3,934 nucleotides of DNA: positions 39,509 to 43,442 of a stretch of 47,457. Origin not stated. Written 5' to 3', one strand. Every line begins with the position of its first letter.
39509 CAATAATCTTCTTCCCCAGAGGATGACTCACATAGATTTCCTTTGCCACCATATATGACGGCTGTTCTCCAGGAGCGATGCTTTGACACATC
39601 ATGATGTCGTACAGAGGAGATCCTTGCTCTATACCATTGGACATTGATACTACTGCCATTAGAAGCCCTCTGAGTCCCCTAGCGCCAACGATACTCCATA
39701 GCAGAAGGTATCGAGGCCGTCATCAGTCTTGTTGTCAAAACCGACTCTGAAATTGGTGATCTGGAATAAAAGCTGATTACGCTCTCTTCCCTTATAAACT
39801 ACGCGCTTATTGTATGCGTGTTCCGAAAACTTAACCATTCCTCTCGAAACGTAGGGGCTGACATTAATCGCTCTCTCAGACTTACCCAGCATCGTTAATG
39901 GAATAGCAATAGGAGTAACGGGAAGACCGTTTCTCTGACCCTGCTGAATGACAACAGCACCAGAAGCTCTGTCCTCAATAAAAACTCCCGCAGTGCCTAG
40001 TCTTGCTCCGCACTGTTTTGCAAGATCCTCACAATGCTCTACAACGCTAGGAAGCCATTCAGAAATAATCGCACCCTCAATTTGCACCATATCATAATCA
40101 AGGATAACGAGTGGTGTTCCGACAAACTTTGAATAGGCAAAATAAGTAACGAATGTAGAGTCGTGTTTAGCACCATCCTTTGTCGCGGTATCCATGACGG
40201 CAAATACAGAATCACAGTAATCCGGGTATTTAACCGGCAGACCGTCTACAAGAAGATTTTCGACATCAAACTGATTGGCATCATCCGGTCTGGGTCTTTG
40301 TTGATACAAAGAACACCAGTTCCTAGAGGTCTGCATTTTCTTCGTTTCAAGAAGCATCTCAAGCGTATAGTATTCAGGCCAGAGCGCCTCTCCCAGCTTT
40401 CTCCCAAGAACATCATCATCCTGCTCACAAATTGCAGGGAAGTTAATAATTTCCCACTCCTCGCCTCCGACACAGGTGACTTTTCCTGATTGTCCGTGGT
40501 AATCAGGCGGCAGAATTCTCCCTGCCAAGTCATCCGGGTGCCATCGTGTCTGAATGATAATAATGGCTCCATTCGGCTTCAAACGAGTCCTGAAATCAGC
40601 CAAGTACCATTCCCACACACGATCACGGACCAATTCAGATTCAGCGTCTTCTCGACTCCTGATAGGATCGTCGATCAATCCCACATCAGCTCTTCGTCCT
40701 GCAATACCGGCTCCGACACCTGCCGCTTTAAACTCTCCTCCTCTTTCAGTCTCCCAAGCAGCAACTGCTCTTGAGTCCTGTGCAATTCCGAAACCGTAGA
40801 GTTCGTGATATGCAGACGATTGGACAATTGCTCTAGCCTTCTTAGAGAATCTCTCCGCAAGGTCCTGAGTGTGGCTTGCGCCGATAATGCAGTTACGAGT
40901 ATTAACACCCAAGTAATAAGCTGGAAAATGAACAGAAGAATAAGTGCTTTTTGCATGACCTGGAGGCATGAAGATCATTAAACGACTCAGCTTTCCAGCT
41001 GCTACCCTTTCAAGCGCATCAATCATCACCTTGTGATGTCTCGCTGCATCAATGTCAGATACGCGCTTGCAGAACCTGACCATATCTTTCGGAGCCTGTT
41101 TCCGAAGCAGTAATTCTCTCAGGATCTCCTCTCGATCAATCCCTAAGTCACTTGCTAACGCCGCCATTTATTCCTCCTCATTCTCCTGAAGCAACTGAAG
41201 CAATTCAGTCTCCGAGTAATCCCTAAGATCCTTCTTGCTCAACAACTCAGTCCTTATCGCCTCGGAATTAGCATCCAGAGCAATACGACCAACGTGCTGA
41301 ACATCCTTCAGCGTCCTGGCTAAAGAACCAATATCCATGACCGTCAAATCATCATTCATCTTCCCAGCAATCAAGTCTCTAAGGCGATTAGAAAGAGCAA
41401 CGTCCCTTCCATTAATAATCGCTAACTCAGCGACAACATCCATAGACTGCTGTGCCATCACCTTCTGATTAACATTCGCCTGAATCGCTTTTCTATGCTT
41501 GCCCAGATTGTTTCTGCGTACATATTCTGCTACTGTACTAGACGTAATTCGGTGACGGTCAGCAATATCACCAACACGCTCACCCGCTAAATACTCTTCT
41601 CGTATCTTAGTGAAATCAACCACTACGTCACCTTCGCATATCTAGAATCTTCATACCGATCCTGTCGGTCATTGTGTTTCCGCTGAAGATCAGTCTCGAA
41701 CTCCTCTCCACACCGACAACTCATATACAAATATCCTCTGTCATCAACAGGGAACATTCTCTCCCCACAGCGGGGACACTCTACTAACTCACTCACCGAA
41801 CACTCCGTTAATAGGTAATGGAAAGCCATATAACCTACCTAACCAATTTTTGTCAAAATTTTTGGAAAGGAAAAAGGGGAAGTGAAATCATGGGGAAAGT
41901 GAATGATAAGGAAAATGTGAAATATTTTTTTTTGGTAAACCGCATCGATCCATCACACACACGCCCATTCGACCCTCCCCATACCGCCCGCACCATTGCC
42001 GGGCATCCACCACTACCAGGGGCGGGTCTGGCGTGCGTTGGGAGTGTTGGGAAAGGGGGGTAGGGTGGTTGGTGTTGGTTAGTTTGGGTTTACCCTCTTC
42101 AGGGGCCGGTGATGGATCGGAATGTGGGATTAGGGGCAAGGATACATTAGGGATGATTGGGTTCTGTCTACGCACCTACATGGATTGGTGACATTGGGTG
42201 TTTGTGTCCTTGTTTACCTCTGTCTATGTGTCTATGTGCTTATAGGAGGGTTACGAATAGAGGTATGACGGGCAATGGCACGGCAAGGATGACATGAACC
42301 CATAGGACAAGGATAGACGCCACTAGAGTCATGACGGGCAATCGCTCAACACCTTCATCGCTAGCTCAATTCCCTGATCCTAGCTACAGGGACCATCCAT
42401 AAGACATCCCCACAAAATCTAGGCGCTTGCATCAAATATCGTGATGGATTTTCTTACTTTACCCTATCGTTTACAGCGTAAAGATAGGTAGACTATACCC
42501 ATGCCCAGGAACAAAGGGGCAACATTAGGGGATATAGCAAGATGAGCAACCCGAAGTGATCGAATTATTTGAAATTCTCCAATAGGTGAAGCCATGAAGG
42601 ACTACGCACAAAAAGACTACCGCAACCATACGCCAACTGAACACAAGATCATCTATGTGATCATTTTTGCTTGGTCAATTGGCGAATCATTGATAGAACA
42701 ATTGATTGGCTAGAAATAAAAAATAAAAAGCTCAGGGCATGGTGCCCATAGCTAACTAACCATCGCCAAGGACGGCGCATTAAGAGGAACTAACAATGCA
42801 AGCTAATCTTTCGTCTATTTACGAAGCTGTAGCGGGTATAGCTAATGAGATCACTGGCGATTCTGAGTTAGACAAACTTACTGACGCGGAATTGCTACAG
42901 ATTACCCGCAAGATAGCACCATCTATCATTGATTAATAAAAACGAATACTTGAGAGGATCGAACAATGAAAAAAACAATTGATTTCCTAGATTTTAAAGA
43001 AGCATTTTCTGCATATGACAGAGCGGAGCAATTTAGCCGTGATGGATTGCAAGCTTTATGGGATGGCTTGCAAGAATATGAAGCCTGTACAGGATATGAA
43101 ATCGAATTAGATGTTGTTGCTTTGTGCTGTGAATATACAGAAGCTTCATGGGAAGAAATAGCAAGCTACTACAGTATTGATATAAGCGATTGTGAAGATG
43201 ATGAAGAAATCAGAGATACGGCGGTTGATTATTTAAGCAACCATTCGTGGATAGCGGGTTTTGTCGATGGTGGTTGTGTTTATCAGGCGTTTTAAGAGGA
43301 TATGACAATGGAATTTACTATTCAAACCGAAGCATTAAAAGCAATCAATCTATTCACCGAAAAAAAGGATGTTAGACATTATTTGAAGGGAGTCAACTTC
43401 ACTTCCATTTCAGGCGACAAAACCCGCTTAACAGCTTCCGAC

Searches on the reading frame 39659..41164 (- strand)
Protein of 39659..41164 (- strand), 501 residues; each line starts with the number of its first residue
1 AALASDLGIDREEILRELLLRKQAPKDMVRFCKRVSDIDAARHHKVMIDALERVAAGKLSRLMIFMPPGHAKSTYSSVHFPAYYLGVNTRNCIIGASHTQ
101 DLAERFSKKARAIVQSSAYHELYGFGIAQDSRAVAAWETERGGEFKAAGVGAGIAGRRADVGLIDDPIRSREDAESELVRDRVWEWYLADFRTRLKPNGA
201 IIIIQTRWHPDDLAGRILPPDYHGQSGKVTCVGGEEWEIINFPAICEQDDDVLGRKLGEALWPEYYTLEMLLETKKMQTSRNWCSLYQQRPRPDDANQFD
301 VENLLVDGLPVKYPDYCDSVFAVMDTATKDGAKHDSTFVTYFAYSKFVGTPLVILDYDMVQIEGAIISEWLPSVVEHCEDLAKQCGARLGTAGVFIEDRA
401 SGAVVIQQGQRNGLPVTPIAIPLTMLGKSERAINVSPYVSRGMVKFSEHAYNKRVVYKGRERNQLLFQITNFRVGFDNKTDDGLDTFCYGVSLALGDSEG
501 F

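Call 81: search_dna_similar(query=window:39659-41164:-, collection=phages, mode=protein, max_rows=12, max_evalue=1e-20)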
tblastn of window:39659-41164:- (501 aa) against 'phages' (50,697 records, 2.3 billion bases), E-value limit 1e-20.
Records with a match: 1042; places in all: 1042; records where one place covers at least 80% of the query: 209.
Best place of each record, by identity: <60% 1042.
By first word of the organism name: Mycobacterium 421; Microbacterium 191; Gordonia 159; Brucella 41; Caulobacter 34; Yersinia 22; Bacteroides 17; Bacillus 14; Lactococcus 11; Bacteriophage 10; and 54 more.
By host as written in the record: Mycobacterium smegmatis mc2 155 310; Gordonia terrae 3612 126; Microbacterium foliorum NRRL B-24224 SEA 76; Microbacterium foliorum NRRL B-24224 69; Mycobacterium smegmatis mc#155 66; - 32; Microbacterium paraoxydans NWU1 27; Yersinia enterocolitica 19; and 131 more.
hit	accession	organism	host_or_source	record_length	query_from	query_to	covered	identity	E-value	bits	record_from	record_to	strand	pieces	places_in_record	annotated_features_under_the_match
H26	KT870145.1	Roseobacter phage DSS3P8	Ruegeria pomeroyi DSS-3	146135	41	448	81%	35.0%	6e-44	172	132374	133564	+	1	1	terminase large subunit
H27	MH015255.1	Ruegeria phage vB_RpoS-V10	Ruegeria pomeroyi DSS-3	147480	41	448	81%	35.0%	6e-44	172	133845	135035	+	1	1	putative terminase large subunit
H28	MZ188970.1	Phage CBW1004C-Prop1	-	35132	22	325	61%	45.8%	2e-67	241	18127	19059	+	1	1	terminase large subunit | terminase small subunit protein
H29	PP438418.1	Microcystis phage Mwe-JY26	Microcystis wesenbergii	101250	37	450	83%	33.6%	1e-48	186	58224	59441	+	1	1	terminase large subunit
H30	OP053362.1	Cyanophage S-TIM54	Parasynechococcus marenigrum WH 8102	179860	27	493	93%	29.7%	3e-33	140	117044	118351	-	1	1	TerL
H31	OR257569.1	Ruegeria phage RpAliso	Ruegeria pomeroyi DSS-3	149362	31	448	83%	33.0%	5e-41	163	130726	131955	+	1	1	terminase large subunit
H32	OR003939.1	Phage DSL-LC04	Gammaproteobacteria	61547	43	444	80%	34.3%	9e-50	189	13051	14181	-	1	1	terminase large subunit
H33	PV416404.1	Erythrobacter phage XM05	Erythrobacter sp. JL475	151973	22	456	87%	31.4%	1e-49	189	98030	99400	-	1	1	terminase large subunit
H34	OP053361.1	Cyanophage S-TIM61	Synechococcus sp. CC9605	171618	27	493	93%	29.3%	7e-32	136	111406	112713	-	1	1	TerL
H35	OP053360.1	Cyanophage S-TIM66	Synechococcus sp. CC9605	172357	27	493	93%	29.3%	7e-32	136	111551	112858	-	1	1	TerL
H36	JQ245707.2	Cyanophage S-TIM5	Parasynechococcus marenigrum WH 8102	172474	27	493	93%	29.3%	7e-32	136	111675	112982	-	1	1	TerL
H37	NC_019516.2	Cyanophage S-TIM5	Parasynechococcus marenigrum WH 8102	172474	27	493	93%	29.3%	7e-32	136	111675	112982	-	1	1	terminase large subunit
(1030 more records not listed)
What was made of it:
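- The host here is unknown (call 81).
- Tried and rejected: Host identification through the terminase failed; all hits were below 46% identity (call 81).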

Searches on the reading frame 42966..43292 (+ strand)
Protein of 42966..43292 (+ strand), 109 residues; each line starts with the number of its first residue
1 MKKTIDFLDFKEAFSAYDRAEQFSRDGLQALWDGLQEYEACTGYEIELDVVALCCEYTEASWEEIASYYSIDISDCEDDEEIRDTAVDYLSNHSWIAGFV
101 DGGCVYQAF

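Call 21: search_protein_families(library=phrogs, proteins=[window:42966-43292:+], max_evalue=0.001)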
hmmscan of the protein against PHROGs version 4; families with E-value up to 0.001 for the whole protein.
window:42966-43292:+ (109 aa): 1 family
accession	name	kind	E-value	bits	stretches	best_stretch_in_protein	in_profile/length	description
phrog_9974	-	unknown function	0.00011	23.6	1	12-88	8-95/107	-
